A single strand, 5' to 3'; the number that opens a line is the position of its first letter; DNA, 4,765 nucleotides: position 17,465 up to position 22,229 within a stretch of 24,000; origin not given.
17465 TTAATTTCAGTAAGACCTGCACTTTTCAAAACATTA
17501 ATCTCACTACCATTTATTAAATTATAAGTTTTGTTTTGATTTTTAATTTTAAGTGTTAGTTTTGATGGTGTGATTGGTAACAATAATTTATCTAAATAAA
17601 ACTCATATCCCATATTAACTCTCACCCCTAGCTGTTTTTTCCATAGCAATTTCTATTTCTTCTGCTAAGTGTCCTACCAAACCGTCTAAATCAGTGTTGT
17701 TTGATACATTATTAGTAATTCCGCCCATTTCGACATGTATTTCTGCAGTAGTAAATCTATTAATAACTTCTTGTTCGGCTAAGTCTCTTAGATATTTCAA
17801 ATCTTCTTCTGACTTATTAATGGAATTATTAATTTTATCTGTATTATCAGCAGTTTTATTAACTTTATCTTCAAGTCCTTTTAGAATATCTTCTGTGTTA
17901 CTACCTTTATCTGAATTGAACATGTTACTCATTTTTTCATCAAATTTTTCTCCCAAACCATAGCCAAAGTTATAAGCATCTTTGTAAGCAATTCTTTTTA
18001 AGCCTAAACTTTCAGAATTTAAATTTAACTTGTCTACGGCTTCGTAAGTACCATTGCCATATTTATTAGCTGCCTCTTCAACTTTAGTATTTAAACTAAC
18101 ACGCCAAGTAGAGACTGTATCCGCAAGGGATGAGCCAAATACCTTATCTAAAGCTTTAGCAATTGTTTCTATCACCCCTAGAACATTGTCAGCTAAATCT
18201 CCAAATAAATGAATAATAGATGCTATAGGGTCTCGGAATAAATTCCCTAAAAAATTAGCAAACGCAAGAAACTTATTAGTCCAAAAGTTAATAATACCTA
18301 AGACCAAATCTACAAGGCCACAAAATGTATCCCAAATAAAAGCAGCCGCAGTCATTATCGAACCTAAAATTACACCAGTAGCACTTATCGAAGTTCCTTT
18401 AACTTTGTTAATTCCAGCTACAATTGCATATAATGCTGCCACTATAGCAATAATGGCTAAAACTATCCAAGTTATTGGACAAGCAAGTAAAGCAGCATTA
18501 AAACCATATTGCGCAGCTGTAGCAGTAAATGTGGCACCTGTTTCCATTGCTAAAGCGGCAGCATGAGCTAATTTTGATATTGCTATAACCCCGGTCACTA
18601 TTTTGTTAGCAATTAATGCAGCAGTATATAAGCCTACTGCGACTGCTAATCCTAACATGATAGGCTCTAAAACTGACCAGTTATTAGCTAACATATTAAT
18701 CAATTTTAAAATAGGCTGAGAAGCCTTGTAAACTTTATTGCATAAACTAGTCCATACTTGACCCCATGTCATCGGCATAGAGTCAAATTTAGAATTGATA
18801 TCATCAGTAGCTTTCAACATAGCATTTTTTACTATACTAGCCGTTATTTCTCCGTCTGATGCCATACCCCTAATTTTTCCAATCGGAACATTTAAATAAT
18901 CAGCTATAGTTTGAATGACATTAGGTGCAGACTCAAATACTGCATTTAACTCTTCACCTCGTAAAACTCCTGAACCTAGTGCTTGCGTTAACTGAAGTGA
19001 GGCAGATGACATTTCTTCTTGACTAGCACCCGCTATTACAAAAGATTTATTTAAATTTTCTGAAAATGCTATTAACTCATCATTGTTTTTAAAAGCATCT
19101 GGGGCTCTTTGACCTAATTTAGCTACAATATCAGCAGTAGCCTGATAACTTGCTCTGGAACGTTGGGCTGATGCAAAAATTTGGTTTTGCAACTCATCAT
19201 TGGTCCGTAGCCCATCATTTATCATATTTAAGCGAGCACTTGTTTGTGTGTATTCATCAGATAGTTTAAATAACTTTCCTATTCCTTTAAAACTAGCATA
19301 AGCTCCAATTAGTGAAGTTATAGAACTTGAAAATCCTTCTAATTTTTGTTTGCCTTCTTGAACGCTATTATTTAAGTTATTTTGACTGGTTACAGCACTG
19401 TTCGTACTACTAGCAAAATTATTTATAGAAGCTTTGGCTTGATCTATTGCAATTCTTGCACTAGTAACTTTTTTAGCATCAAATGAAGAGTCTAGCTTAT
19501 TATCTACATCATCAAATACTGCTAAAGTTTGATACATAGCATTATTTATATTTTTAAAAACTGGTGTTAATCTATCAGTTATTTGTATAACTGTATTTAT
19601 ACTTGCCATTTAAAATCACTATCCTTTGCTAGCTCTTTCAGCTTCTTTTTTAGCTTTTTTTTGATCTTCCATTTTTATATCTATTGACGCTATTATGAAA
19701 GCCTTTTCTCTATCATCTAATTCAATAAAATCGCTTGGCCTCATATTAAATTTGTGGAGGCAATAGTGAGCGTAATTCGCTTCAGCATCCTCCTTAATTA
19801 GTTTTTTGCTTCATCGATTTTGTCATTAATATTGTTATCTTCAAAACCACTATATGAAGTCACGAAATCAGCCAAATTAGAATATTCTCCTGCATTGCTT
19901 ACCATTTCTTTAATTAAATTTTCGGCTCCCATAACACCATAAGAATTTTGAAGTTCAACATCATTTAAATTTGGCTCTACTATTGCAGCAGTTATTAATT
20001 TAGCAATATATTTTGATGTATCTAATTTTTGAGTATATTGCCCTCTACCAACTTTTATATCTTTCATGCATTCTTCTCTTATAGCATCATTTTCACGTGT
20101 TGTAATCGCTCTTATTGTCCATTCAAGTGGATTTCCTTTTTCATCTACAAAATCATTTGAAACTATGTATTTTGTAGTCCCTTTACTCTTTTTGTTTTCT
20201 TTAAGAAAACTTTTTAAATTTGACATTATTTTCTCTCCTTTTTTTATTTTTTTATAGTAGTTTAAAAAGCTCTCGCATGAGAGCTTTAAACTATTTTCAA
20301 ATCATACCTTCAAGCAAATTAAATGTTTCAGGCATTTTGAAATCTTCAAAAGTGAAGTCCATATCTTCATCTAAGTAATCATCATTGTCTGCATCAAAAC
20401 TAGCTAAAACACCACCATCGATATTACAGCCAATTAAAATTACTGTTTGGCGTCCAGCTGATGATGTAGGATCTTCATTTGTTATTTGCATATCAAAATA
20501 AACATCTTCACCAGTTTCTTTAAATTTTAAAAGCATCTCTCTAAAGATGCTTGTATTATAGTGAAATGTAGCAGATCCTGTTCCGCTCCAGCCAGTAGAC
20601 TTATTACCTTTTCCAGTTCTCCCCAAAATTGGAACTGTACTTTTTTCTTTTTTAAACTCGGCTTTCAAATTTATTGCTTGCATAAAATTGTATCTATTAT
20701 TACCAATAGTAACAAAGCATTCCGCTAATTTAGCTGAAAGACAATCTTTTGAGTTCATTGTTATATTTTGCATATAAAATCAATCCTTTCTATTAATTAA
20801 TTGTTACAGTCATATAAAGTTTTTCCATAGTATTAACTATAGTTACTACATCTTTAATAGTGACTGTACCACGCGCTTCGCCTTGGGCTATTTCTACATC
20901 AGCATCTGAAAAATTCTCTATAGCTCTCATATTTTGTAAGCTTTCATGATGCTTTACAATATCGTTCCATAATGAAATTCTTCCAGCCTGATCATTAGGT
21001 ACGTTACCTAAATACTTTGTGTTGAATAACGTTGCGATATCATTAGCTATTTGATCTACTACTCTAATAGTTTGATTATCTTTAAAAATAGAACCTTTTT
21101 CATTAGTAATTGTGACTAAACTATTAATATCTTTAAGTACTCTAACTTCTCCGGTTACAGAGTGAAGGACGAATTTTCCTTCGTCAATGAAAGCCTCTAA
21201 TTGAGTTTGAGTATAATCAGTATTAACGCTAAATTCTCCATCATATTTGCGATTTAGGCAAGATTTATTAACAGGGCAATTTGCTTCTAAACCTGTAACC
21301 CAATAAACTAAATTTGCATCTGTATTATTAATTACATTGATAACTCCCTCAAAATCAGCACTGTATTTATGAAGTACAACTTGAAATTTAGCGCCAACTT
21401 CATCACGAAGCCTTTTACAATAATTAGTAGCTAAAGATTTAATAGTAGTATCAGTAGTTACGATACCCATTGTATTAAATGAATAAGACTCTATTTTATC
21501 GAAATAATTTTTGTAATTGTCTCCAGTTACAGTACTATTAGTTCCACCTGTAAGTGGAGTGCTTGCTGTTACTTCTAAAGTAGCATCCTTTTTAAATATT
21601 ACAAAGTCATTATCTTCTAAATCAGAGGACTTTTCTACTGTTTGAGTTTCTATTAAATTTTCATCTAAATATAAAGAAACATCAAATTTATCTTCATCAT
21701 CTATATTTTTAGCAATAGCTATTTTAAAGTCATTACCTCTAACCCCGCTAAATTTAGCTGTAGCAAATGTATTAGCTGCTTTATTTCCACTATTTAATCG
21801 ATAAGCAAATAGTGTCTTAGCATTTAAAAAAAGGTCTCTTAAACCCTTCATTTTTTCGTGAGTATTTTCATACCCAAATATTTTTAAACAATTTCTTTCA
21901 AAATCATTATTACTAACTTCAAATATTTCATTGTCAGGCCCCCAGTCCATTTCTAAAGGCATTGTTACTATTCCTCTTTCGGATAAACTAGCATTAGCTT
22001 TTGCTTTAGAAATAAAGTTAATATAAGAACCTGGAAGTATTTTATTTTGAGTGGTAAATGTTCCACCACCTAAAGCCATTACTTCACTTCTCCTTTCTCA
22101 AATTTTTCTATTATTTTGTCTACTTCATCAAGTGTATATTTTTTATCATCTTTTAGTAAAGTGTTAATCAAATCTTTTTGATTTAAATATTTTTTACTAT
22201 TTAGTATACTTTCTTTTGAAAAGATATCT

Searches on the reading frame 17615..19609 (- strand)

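Call 83: search_protein_families(library=phrogs, proteins=[window:17615-19609:-], max_evalue=0.001)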
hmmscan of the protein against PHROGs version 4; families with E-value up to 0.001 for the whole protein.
window:17615-19609:- (664 aa): 25 families
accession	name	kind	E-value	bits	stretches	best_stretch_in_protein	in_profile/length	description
phrog_1068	-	tail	5.4e-196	654.4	2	1-308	1-307/706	tail length tape measure protein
phrog_8010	-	tail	6.7e-109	366.5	2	3-301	161-464/1543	tail length tape measure protein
phrog_3336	-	tail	7.6e-57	194.6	1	52-587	38-575/1051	tail length tape measure protein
phrog_339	-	tail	5.6e-50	171.6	1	63-367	18-328/1123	tail length tape measure protein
phrog_3519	-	tail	8.9e-47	161.3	1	60-366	29-345/959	tail length tape measure protein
phrog_1107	-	tail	6.9e-41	141.2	1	55-367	146-451/1252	tail length tape measure protein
phrog_12798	-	tail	8e-37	127.9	1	108-305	64-262/1031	tail length tape measure protein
phrog_30434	-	unknown function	9.3e-37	128.3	2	300-480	22-216/440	-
phrog_2335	-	tail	5.5e-36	125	1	57-610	430-1039/1536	tail length tape measure protein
phrog_12706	-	tail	1.6e-35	123.6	1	45-432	148-517/1244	tail length tape measure protein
phrog_16297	-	tail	3.5e-35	122.5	1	38-368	14-346/777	tail length tape measure protein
phrog_17300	-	tail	2.3e-34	119.9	1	55-313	37-286/900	tail length tape measure protein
phrog_27190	-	tail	1.4e-28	100.5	1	23-335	18-343/1015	tail length tape measure protein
phrog_7740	-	tail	4.1e-28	98.3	1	46-375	20-362/2151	tail length tape measure protein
phrog_32885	-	tail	1.4e-24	87.1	1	76-363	22-314/948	tail length tape measure protein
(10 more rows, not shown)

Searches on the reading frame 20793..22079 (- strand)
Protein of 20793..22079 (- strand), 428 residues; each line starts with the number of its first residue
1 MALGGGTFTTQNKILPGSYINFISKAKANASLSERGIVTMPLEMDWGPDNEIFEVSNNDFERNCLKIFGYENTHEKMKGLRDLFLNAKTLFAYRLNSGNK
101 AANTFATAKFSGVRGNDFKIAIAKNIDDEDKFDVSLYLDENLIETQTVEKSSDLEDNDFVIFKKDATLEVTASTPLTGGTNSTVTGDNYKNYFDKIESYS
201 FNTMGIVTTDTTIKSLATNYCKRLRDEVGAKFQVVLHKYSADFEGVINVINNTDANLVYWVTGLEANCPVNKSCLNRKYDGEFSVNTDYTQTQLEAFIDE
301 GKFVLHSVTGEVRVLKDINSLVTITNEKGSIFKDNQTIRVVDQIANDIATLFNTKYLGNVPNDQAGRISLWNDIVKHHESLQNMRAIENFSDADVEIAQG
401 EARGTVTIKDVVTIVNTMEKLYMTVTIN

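Call 83: search_protein_families(library=phrogs, proteins=[window:20793-22079:-], max_evalue=0.001)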
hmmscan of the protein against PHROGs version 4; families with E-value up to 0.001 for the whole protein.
window:20793-22079:- (428 aa): 3 families
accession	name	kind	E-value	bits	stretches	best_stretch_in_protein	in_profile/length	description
phrog_279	-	tail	4.6e-131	438.9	1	4-427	2-482/489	tail sheath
phrog_1480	-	tail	1.3e-43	150.3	1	185-397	79-299/353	tail sheath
phrog_10244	-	tail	6e-05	23.4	1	258-409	264-413/431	tail sheath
